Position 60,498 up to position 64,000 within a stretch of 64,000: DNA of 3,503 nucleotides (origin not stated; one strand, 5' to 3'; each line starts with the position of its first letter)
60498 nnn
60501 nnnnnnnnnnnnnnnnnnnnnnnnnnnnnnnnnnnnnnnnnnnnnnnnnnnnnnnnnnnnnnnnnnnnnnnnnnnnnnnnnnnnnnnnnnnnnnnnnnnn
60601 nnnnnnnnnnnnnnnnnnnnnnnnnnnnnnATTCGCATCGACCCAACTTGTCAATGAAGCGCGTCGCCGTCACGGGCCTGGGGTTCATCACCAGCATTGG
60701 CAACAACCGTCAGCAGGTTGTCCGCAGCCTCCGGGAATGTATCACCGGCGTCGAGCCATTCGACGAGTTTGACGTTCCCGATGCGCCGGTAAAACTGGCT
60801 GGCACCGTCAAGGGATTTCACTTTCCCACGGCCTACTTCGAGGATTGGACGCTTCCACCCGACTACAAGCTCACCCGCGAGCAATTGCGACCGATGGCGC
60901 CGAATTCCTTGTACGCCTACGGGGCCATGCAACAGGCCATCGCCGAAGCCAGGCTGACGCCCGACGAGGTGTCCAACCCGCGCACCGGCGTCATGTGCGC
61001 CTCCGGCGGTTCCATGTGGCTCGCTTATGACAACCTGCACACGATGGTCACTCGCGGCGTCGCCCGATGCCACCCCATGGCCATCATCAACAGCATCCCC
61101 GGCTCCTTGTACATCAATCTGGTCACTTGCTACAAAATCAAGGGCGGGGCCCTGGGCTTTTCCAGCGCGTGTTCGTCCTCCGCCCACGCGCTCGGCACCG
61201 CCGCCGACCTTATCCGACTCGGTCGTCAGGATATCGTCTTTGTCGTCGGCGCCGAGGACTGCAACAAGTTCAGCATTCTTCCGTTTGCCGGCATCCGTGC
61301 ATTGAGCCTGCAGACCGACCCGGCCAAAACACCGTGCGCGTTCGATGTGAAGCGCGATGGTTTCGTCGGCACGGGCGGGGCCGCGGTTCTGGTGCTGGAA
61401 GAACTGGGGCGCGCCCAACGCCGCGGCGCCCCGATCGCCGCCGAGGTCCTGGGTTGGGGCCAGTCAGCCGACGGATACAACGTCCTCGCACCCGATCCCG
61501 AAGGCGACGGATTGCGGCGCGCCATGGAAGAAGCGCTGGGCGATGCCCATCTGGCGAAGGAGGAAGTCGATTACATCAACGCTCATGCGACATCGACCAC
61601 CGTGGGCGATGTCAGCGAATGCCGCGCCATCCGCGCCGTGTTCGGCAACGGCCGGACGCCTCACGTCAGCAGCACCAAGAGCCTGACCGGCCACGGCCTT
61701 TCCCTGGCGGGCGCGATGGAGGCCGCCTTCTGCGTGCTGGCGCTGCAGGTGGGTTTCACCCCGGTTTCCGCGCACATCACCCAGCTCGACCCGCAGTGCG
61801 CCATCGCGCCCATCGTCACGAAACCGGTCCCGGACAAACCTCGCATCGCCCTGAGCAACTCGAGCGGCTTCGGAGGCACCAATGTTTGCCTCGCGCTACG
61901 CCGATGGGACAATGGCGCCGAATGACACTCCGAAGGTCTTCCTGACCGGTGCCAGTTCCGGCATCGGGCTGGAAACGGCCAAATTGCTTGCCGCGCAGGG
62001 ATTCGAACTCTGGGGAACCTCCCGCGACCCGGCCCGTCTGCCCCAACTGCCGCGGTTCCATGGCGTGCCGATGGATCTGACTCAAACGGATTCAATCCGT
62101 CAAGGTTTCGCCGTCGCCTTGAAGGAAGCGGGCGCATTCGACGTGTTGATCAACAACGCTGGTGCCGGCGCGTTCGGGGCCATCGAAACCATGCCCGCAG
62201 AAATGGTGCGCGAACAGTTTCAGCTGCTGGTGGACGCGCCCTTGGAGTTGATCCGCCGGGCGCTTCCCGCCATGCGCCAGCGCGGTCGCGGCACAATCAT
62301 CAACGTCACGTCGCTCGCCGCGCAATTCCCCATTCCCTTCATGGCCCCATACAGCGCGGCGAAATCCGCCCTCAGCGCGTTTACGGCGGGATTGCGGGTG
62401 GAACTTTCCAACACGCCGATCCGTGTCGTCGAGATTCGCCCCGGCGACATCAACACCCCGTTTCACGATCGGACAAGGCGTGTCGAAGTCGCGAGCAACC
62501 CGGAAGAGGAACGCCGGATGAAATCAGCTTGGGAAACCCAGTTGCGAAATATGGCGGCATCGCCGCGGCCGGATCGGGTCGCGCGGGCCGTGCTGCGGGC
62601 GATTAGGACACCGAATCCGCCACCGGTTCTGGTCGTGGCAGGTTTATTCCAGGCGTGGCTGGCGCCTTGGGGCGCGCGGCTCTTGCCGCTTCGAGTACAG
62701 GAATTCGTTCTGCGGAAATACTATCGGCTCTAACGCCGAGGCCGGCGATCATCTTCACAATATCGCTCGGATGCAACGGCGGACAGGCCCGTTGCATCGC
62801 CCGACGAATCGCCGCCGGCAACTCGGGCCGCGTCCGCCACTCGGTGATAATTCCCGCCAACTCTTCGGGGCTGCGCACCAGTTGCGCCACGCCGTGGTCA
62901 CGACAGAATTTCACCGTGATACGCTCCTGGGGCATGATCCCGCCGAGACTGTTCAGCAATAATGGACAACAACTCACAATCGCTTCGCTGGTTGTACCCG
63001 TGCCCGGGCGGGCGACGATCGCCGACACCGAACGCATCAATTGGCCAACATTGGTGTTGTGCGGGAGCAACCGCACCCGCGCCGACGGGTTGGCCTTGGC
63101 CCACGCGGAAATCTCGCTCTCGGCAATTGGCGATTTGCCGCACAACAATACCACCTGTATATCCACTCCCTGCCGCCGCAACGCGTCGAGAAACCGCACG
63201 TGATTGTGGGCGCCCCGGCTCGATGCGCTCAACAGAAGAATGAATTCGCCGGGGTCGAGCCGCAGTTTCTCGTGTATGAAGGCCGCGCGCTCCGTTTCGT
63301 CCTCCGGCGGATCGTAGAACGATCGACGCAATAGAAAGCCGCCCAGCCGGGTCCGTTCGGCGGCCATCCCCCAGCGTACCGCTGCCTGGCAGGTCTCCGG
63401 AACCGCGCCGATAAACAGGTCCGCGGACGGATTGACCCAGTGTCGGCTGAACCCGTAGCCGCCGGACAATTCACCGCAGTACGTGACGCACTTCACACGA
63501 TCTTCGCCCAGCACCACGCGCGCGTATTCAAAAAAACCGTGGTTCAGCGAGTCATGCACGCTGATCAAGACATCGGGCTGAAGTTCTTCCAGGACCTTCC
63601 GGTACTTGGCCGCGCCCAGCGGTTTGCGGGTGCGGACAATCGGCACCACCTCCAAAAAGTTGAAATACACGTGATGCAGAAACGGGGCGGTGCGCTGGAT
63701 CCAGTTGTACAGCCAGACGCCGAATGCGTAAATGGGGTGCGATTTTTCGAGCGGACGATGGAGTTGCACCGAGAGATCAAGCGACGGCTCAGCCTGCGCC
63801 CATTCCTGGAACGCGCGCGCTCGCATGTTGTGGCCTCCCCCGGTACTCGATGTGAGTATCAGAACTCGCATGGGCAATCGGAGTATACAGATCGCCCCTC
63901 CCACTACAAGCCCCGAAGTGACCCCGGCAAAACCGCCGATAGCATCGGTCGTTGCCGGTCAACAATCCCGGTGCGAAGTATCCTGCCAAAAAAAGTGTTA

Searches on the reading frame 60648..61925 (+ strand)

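Call 75: search_protein_families(library=pfam, proteins=[window:60648-61925:+], max_evalue=0.001)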
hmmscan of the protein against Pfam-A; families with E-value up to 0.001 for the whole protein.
window:60648-61925:+ (425 aa): 4 families
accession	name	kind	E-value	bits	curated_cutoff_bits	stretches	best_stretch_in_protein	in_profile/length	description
PF02801.28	Ketoacyl-synt_C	-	4.7e-33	114.2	20.8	1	265-377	2-118/119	Beta-ketoacyl synthase, C-terminal domain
PF00109.32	ketoacyl-synt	-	3.7e-30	105.8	20.8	1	3-254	1-250/252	Beta-ketoacyl synthase, N-terminal domain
PF00108.29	Thiolase_N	-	0.0001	22.2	26.4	0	172-206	82-116/260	Thiolase, N-terminal domain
PF08545.16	ACP_syn_III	-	0.00024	21.4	24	1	172-207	4-39/80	3-Oxoacyl-[acyl-carrier-protein (ACP)] synthase III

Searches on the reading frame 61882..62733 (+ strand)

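Call 75: search_protein_families(library=pfam, proteins=[window:61882-62733:+], max_evalue=0.001)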
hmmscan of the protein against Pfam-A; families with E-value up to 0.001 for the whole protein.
window:61882-62733:+ (283 aa): 6 families
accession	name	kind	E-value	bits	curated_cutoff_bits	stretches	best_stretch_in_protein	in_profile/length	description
PF00106.31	adh_short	-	1.4e-41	142.5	26.6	1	19-198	3-190/195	short chain dehydrogenase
PF13561.12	adh_short_C2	-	1.1e-28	100.8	27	1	23-200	1-186/236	Enoyl-(Acyl carrier protein) reductase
PF08643.16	DUF1776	-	7.9e-08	32.5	25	1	98-224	105-229/294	Fungal family of unknown function (DUF1776)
PF13460.12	NAD_binding_10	-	1.9e-06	28.3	27.2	1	23-208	1-161/184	NAD(P)H-binding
PF08659.16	KR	-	1.3e-05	25.7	22.6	1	20-171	4-163/180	KR domain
PF01370.27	Epimerase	-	0.00069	19.5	20.9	0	19-118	1-97/240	NAD dependent epimerase/dehydratase family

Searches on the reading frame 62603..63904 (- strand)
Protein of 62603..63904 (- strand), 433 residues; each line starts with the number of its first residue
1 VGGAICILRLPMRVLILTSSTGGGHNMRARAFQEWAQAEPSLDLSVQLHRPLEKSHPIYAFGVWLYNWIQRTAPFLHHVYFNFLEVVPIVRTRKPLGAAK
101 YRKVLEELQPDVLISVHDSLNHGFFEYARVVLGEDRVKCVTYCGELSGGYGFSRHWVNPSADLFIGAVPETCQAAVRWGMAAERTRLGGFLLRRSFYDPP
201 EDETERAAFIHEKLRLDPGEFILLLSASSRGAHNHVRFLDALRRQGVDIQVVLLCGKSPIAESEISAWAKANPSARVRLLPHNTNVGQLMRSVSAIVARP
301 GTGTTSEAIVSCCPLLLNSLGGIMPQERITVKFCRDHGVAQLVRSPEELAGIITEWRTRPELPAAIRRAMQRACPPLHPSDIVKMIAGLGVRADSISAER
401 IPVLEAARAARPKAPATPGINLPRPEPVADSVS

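Call 75: search_protein_families(library=pfam, proteins=[window:62603-63904:-], max_evalue=0.001)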
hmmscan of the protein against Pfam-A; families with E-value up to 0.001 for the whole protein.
window:62603-63904:- (433 aa): 2 families
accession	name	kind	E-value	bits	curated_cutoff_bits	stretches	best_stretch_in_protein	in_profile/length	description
PF04101.22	Glyco_tran_28_C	-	0.00042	20.8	22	1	242-315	25-94/166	Glycosyltransferase family 28 C-terminal domain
PF06925.17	MGDG_synth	-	0.00061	20.4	25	1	25-186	1-163/169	Monogalactosyldiacylglycerol (MGDG) synthase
